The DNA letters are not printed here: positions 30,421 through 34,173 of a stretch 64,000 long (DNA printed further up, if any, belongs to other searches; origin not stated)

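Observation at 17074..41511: Single 24.4-kb ORF encoding an 8,145-aa mosaic giant protein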

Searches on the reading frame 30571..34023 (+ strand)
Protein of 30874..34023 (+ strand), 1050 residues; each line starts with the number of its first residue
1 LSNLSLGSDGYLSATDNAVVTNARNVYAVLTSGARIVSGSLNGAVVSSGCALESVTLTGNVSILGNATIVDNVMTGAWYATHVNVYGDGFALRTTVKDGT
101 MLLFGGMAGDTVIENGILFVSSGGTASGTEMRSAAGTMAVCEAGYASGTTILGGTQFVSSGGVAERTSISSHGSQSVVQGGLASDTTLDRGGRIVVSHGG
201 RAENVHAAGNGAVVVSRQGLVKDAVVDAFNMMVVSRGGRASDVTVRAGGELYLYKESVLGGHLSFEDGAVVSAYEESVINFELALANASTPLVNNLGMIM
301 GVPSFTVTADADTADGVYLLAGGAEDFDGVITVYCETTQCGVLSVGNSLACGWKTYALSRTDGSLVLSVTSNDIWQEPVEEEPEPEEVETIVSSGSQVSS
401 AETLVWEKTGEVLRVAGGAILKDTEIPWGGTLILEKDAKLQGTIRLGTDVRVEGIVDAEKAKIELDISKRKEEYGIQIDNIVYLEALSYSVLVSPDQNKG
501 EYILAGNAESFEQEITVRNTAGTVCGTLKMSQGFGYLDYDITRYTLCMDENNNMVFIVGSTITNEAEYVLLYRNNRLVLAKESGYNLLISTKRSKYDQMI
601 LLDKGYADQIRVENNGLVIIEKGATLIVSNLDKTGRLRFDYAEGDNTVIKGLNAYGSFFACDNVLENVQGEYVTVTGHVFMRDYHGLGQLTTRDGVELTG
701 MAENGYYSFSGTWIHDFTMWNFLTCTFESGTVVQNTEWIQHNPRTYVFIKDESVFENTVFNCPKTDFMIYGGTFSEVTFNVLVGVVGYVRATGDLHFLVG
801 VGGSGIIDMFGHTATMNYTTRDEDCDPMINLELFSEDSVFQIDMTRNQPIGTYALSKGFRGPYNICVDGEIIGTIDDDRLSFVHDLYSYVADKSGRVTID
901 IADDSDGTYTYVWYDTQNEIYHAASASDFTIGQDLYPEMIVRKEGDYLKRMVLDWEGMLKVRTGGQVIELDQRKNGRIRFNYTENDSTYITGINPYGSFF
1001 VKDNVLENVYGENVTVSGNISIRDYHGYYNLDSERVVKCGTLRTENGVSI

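Call 5: search_protein_families(library=pfam, proteins=[window:30874-34023:+], max_evalue=0.01)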
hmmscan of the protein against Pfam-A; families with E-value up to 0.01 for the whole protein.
window:30874-34023:+ (1050 aa): 1 family
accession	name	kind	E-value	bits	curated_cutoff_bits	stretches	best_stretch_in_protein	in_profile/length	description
PF16168.11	AIDA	-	8.8e-13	48.6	27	1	148-207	2-59/63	Adhesin of bacterial autotransporter system, probable stalk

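Call 17: search_protein_families(library=ncbifam, proteins=[window:30874-34023:+], max_evalue=0.01)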
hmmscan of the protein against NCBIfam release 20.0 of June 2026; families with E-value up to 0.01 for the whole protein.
window:30874-34023:+ (1050 aa): 5 families
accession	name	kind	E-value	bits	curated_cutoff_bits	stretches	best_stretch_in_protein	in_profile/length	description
NF033176.1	auto_AIDA-I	exception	3.8e-15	54.4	1200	1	11-248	220-460/1287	autotransporter adhesin AIDA-I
TIGR04415.1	O_hepto_targRPT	repeat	4.5e-14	52.2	30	2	164-200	2-38/38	strand-loop-strand repeat protein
NF033177.1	auto_Ag43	equivalog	5.5e-12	44.7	1200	1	143-254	244-352/948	Ag43/Cah family autotransporter adhesin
NF040482.1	auto_BafA_Cterm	equivalog_domain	3.4e-06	25.8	700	1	152-256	20-132/643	BafA family autotransporter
NF007409.0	PRK09945.1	equivalog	0.0025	16.5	830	1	169-256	8-95/418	hypothetical protein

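Call 24: find_homologous_proteins(query=window:30571-33573:+, max_evalue=1e-8)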
Query window:30571-33573:+ (1001 aa): 332 proteins with E <= 1e-8 among 8000 candidates; the best 120 are listed.
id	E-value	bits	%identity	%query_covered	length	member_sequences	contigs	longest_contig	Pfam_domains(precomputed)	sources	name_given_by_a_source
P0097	7.8e-94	334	28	66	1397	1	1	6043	PF16168.12,PF00353.26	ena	-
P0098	1.8e-89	319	31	38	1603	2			PF11008.15,PF17957.8,PF16168.12,PF00041.28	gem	-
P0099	1.3e-74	270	33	30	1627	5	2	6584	PF01839.30,PF13517.13,PF16168.12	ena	-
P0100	4.3e-71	258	34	27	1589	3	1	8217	PF01839.30,PF13517.13,PF16168.12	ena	-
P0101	1.4e-70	257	28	47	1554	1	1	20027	PF01839.30,PF13517.13,PF16168.12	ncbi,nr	ncbi:MAG: hypothetical protein E7052_09530, partial [Lentisphaerae bacterium]|nr:hypothetical protei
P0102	5.2e-67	245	33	28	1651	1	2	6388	PF01839.30,PF13517.13,PF16168.12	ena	-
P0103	2.2e-65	240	30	62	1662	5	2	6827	PF21868.4,PF11008.15,PF17957.8,PF16168.12,PF00041.28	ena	-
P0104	2.3e-65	239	29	48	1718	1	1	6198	PF16168.12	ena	-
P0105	2.7e-65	239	37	28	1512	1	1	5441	PF16168.12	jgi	-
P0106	9.2e-65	237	33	25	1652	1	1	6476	PF16168.12,PF00353.26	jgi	-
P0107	2.3e-63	233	27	56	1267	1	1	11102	PF16168.12,PF00353.26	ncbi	-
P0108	2.2e-62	230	27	37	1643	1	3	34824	PF01839.30,PF13517.13,PF16168.12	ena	-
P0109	3.5e-62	229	31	48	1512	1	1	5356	PF01839.30,PF16168.12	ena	-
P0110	4.7e-62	228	32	33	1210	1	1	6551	PF16168.12,PF00353.26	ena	-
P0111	5.1e-62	228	34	33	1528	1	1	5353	PF16168.12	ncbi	-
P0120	3.5e-50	189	37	19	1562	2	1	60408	PF16168.12,PF00353.26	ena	-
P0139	3.0e-42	163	28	43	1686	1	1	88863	PF07705.18,PF16168.12,PF00353.26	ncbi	-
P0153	1.4e-37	148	28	46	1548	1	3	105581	PF01839.30,PF13517.13,PF16168.12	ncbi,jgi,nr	ncbi:MAG: hypothetical protein E7052_01300 [Lentisphaerae bacterium]|nr:hypothetical protein [Lentis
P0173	4.4e-32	129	30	43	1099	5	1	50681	PF16168.12,PF00353.26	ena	-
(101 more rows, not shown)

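Call 27: find_encoding_contigs(protein=P0153, flank=10000, max_places=2)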
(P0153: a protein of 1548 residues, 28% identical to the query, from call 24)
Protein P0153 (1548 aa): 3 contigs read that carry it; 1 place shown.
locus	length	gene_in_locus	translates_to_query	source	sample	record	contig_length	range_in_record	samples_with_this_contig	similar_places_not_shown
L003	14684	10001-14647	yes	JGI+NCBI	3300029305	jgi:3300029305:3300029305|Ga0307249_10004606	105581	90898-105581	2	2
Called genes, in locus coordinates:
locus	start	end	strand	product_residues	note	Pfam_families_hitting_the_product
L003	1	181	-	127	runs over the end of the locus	PF01978:TrmB (faint), PF03965:Penicillinase_R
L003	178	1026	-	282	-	PF12679:ABC2_membrane_2, PF12730:ABC2_membrane_4, PF10920:DUF2705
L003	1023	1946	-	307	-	PF00005:ABC_tran, PF13304:AAA_21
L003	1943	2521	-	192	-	PF07596:SBP_bac_10 (weak)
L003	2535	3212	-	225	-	-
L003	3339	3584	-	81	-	-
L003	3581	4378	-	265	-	-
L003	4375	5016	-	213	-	PF00677:Lum_binding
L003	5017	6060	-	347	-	PF00383:dCMP_cyt_deam_1, PF14437:MafB19-deam, PF01872:RibD_C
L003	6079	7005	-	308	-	PF02881:SRP54_N, PF06414:Zeta_toxin (weak), PF13604:AAA_30, PF00448:SRP54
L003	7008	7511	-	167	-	PF01029:NusB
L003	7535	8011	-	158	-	PF00885:DMRL_synthase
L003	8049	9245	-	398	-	PF00926:DHBP_synthase, PF00925:GTP_cyclohydro2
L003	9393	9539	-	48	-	-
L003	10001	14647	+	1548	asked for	PF16168:AIDA (weak), PF01839:FG-GAP (faint), PF13517:FG-GAP_3 (faint)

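Call 28: find_encoding_contigs(protein=P0139, flank=10000, max_places=2)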
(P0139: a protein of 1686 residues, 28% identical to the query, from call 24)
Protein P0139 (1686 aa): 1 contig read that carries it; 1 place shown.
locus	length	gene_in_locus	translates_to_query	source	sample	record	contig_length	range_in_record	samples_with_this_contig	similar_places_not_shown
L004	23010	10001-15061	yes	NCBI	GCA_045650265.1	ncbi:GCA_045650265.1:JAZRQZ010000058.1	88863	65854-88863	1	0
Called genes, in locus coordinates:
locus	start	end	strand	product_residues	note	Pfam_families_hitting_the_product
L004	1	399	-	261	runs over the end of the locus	PF01022:HTH_5, PF08220:HTH_DeoR, PF13412:HTH_24 (faint), PF00455:DeoRC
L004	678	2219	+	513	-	PF00202:Aminotran_3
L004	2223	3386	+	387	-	PF00370:FGGY_N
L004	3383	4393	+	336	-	PF04909:Amidohydro_2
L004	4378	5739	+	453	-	PF11762:Arabinose_Iso_C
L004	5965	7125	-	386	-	PF13173:AAA_14, PF13635:DUF4143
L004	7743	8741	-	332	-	-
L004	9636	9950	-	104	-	-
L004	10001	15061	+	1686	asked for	PF07705:CARDB, PF16168:AIDA, PF00353:HemolysinCabind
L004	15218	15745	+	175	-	PF00589:Phage_integrase (weak)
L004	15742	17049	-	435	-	PF13173:AAA_14, PF13635:DUF4143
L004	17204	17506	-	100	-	-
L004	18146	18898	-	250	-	PF00753:Lactamase_B (faint), PF12706:Lactamase_B_2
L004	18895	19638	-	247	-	-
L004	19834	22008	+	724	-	PF16126:DUF4838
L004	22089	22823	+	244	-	PF07596:SBP_bac_10 (weak)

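Call 51: find_encoding_contigs(protein=P0120, flank=10000, max_places=2)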
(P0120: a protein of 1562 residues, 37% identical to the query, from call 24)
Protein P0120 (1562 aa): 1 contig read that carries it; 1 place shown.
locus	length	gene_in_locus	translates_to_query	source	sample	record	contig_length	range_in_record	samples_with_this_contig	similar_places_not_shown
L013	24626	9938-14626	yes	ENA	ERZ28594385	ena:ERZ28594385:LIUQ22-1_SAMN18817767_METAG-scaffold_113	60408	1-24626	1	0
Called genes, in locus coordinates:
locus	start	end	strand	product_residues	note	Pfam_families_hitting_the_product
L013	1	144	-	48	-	?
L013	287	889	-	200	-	PF00163:Ribosomal_S4, PF01479:S4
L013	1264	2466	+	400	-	PF22025:ThiI_fer, PF02926:THUMP, PF02568:ThiI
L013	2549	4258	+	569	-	PF05157:MshEN, PF00437:T2SSE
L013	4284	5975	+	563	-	PF05157:MshEN, PF00437:T2SSE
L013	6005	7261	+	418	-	PF28597:T2SSF_N, PF00482:T2SSF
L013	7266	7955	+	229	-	PF03309:Pan_kinase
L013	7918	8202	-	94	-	-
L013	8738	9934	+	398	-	PF14281:PDDEXK_4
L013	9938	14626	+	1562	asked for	PF16168:AIDA (weak), PF00353:HemolysinCabind (weak)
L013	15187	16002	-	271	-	PF03629:SASA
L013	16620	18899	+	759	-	PF13441:Gly-zipper_YMGG (faint), PF00350:Dynamin_N, PF01926:MMR_HSR1 (faint)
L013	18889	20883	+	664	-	PF00350:Dynamin_N, PF01926:MMR_HSR1 (faint)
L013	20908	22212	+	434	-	-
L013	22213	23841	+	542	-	-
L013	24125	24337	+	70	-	-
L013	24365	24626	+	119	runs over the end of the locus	PF16808:PKcGMP_CC (weak)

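Call 52: find_encoding_contigs(protein=P0173, flank=10000, max_places=2)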
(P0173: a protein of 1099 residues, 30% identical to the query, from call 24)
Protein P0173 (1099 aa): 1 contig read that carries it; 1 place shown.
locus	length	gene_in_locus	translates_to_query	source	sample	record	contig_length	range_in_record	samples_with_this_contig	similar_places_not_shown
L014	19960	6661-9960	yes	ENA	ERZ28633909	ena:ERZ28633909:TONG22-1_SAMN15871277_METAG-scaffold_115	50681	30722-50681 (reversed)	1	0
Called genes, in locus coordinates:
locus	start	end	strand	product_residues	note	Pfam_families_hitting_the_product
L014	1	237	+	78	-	?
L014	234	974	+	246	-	PF07065:D123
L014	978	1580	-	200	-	PF01863:YgjP-like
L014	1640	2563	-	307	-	PF07992:Pyr_redox_2, PF13738:Pyr_redox_3, PF00070:Pyr_redox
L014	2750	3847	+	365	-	PF12802:MarR_2 (weak), PF13412:HTH_24, PF00480:ROK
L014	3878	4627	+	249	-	PF01182:Glucosamine_iso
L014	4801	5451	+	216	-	PF00300:His_Phos_1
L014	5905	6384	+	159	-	-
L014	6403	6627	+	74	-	-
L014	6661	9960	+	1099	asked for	PF16168:AIDA (faint), PF00353:HemolysinCabind (weak)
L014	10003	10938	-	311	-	PF01479:S4, PF00849:PseudoU_synth_2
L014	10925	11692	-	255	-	PF01790:LGT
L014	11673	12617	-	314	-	PF04018:VCA0040-like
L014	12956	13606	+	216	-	-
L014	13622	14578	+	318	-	PF12679:ABC2_membrane_2 (weak), PF12730:ABC2_membrane_4 (weak)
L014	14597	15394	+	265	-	PF03099:BPL_LplA_LipB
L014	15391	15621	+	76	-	PF04277:OAD_gamma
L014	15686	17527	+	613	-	PF00682:HMGL-like (weak), PF25919:BSH_CusB (faint), PF02436:PYC_OADA, PF00364:Biotin_lipoyl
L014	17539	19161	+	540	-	PF03977:OAD_beta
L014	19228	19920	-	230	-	PF20582:UPF0758_N (weak), PF14520:HHH_5 (weak), PF04002:RadC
